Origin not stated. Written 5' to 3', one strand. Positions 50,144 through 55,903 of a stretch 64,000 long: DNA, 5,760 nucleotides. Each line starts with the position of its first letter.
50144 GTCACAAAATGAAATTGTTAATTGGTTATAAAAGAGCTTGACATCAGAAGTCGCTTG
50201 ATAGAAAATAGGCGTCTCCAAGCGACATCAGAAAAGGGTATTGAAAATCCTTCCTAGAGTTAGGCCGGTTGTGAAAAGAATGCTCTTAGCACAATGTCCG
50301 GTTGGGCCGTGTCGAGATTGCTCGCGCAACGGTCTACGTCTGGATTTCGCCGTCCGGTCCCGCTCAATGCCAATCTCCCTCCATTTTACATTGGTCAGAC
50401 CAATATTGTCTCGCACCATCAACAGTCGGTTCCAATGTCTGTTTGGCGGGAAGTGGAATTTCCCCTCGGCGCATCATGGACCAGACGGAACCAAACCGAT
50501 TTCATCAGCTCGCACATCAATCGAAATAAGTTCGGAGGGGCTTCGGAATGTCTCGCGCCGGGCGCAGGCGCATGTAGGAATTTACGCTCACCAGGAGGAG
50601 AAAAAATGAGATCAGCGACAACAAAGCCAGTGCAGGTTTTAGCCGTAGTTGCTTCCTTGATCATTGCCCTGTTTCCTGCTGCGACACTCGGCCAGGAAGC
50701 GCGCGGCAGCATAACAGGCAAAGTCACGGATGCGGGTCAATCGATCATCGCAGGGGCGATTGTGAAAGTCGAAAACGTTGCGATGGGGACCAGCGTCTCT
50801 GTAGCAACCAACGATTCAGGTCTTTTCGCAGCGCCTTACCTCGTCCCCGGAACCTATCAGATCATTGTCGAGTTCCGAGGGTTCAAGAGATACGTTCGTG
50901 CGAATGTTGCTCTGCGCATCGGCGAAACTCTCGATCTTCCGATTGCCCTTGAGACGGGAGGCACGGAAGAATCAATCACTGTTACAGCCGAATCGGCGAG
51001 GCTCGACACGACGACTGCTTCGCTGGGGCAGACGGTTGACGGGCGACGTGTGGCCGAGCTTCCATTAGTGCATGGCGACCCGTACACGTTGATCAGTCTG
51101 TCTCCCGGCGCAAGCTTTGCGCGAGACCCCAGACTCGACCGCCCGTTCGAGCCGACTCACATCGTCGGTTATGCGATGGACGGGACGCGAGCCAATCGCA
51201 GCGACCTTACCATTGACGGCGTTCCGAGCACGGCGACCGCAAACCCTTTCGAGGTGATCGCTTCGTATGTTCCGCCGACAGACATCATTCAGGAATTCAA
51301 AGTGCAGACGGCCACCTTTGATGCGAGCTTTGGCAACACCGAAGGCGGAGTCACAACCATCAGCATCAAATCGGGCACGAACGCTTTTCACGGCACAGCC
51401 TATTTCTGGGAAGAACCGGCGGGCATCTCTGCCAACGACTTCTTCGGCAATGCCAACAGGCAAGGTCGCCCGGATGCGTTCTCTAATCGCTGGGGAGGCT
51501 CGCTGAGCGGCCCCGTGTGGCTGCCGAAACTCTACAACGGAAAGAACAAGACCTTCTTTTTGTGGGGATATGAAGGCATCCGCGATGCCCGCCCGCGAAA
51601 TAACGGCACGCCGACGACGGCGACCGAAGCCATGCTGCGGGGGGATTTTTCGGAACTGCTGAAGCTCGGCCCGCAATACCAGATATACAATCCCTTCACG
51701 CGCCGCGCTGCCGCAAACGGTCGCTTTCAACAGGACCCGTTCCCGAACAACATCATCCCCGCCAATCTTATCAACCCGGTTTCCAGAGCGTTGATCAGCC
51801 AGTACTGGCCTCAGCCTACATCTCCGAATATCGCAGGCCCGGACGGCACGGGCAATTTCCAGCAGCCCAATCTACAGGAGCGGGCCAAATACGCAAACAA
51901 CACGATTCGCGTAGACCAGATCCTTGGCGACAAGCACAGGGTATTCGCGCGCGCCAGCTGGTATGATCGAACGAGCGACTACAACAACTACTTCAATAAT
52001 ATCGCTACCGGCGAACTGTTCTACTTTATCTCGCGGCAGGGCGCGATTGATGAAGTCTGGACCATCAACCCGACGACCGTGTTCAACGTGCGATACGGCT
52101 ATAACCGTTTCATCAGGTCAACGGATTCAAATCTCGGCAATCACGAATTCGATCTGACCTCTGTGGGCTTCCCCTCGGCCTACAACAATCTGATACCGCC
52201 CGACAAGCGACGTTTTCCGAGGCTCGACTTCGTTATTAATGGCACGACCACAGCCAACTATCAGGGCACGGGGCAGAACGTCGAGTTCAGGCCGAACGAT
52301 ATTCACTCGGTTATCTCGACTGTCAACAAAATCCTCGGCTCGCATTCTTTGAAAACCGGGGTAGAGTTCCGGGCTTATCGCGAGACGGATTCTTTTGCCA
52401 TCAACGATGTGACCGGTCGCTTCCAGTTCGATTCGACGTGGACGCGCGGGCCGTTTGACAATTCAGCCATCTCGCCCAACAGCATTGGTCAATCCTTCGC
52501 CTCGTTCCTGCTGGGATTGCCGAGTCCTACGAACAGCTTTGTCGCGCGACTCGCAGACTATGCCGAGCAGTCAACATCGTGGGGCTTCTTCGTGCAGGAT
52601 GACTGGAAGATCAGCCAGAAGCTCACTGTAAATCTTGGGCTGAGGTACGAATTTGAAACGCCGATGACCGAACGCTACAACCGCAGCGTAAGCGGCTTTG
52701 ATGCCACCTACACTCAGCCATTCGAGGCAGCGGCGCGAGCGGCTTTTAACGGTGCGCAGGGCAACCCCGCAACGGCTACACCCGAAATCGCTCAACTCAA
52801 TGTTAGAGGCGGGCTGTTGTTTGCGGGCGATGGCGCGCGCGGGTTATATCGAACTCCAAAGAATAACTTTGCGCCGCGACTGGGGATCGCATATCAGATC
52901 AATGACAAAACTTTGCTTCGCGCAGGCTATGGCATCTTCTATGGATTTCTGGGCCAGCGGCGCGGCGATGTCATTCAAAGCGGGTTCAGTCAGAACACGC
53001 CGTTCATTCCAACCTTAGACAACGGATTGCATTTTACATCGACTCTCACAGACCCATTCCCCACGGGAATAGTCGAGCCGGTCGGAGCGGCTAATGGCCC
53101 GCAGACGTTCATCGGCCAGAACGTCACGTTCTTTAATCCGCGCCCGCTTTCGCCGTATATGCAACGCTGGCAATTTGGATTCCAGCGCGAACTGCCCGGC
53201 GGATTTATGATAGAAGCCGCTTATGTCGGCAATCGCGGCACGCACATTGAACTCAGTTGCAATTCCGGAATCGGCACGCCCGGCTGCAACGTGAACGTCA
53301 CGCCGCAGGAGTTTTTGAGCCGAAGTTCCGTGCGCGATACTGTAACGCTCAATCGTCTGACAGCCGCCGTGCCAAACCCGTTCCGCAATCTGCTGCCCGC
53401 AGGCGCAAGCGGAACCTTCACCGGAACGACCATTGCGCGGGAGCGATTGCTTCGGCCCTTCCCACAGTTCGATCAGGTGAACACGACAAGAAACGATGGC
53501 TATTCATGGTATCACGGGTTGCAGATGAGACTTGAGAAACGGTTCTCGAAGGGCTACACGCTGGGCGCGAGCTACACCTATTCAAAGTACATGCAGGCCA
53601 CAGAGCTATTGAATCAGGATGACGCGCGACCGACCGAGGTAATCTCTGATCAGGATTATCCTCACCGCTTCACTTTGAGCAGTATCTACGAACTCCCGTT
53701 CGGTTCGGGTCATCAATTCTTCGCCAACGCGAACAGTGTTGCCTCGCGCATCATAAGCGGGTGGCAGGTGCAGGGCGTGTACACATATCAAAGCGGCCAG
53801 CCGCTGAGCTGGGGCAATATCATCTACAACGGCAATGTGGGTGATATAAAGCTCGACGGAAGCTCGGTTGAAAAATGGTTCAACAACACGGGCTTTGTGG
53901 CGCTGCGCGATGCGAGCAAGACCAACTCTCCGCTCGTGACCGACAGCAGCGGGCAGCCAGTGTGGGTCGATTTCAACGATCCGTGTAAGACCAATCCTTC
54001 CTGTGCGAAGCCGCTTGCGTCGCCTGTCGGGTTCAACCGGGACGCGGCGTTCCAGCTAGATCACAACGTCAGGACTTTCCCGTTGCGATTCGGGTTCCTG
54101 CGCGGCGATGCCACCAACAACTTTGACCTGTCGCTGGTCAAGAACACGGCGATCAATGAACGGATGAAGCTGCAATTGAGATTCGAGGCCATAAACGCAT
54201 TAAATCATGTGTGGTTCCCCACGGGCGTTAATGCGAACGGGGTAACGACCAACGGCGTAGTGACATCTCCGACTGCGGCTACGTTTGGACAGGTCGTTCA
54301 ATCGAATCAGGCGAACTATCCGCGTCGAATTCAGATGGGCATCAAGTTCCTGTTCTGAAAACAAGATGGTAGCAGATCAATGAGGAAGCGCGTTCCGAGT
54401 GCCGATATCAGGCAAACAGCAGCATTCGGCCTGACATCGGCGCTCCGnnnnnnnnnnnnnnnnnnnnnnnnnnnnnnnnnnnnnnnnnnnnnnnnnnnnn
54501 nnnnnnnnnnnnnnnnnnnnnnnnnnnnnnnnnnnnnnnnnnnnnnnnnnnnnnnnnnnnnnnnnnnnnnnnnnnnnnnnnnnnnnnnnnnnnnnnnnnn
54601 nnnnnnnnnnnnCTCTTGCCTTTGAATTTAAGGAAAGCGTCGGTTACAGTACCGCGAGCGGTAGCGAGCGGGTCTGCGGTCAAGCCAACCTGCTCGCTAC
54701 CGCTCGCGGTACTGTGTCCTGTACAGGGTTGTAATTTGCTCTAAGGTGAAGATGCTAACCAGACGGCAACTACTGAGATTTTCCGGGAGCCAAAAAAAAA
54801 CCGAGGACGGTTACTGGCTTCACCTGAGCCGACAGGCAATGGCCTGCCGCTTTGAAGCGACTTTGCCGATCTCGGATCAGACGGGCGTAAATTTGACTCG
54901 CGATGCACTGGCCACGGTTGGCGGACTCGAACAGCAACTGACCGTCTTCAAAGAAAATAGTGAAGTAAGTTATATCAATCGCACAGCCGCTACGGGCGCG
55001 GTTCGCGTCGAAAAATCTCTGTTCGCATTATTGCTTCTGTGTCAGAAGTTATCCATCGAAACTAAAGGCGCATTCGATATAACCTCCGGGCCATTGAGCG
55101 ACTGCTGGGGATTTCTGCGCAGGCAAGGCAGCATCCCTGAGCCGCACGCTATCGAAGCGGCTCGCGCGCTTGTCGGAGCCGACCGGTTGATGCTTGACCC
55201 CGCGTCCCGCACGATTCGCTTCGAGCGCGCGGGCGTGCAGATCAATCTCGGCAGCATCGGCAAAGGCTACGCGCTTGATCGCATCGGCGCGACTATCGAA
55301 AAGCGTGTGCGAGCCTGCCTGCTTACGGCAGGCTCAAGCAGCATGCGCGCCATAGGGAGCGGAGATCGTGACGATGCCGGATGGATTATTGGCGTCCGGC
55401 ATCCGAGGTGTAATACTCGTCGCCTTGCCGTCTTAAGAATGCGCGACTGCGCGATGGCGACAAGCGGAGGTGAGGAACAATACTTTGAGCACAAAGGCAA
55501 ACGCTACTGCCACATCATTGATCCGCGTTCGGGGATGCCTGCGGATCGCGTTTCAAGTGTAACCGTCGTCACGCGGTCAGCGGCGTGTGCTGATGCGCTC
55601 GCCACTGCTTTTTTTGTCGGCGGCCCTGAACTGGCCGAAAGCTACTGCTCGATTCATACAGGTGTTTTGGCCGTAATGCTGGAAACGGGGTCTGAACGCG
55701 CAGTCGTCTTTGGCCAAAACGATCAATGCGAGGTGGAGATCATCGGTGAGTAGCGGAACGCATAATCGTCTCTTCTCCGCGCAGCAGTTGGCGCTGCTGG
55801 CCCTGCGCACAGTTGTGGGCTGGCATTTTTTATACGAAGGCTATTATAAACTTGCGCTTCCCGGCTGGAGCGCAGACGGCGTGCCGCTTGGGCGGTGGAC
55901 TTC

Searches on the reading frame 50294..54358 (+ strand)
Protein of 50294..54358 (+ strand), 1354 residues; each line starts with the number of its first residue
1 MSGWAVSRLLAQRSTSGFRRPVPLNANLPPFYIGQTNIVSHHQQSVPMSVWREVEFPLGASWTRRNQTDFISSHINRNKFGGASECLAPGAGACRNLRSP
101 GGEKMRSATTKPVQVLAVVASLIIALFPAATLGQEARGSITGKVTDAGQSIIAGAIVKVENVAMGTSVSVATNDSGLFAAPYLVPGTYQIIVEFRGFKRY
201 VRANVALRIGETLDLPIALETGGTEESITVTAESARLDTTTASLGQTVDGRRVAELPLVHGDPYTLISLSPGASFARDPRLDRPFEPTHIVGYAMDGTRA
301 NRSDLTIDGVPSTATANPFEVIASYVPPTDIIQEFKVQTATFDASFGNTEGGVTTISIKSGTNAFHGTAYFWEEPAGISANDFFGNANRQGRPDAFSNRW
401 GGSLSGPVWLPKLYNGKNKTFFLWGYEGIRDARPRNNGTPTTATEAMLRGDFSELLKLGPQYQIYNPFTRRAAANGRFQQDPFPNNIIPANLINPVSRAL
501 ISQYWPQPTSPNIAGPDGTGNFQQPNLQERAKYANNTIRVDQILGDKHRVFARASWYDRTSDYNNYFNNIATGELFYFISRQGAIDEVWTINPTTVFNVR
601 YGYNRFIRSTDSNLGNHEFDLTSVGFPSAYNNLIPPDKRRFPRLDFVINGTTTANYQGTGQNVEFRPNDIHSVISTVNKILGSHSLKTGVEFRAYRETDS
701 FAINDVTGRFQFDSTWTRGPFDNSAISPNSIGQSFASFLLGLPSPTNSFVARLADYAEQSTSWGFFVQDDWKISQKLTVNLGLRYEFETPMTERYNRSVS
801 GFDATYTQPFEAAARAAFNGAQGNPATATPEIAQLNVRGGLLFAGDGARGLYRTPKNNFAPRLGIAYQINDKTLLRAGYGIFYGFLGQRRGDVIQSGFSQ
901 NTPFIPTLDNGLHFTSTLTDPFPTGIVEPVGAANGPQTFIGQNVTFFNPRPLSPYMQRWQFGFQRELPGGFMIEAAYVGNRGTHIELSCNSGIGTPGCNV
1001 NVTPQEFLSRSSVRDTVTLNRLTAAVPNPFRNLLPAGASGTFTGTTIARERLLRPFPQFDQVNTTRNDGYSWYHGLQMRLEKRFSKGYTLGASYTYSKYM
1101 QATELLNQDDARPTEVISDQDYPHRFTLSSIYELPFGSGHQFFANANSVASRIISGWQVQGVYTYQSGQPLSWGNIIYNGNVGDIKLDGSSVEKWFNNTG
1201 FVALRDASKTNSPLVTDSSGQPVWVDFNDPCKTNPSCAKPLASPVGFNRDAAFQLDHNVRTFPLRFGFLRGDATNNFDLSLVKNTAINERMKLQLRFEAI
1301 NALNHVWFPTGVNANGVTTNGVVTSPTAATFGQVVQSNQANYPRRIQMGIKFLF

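Call 67: search_protein_families(library=pfam, proteins=[window:50294-54358:+], max_evalue=0.00001)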
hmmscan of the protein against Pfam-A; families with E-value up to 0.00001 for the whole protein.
window:50294-54358:+ (1354 aa): 3 families
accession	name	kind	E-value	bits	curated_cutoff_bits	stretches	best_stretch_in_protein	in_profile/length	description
PF25183.1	OMP_b-brl_4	-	1.4e-188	629.6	30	1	358-1347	2-838/838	Outer membrane beta barrel domain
PF13620.12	CarboxypepD_reg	-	4.6e-16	59.4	32.3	1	139-220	1-82/82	Carboxypeptidase regulatory-like domain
PF00593.30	TonB_dep_Rec_b-barrel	-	1.4e-11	45.3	27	1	590-880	3-238/436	TonB dependent receptor-like, beta-barrel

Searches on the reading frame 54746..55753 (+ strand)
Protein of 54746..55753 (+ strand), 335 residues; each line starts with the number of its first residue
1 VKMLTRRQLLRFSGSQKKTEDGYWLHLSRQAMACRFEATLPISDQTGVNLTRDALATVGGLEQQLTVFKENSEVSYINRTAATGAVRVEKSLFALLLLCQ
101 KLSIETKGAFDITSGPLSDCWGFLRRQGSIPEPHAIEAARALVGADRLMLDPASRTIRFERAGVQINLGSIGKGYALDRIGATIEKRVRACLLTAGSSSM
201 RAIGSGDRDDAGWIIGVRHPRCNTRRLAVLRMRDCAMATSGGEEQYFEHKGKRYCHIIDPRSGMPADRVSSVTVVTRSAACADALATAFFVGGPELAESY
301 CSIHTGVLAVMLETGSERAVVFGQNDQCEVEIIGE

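Call 67: search_protein_families(library=pfam, proteins=[window:54746-55753:+], max_evalue=0.00001)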
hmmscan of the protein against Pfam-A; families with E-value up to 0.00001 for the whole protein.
window:54746-55753:+ (335 aa): 1 family
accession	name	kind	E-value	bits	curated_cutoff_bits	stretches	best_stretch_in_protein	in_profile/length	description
PF02424.20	ApbE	-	1e-68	232.2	25.6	1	46-306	12-260/266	ApbE family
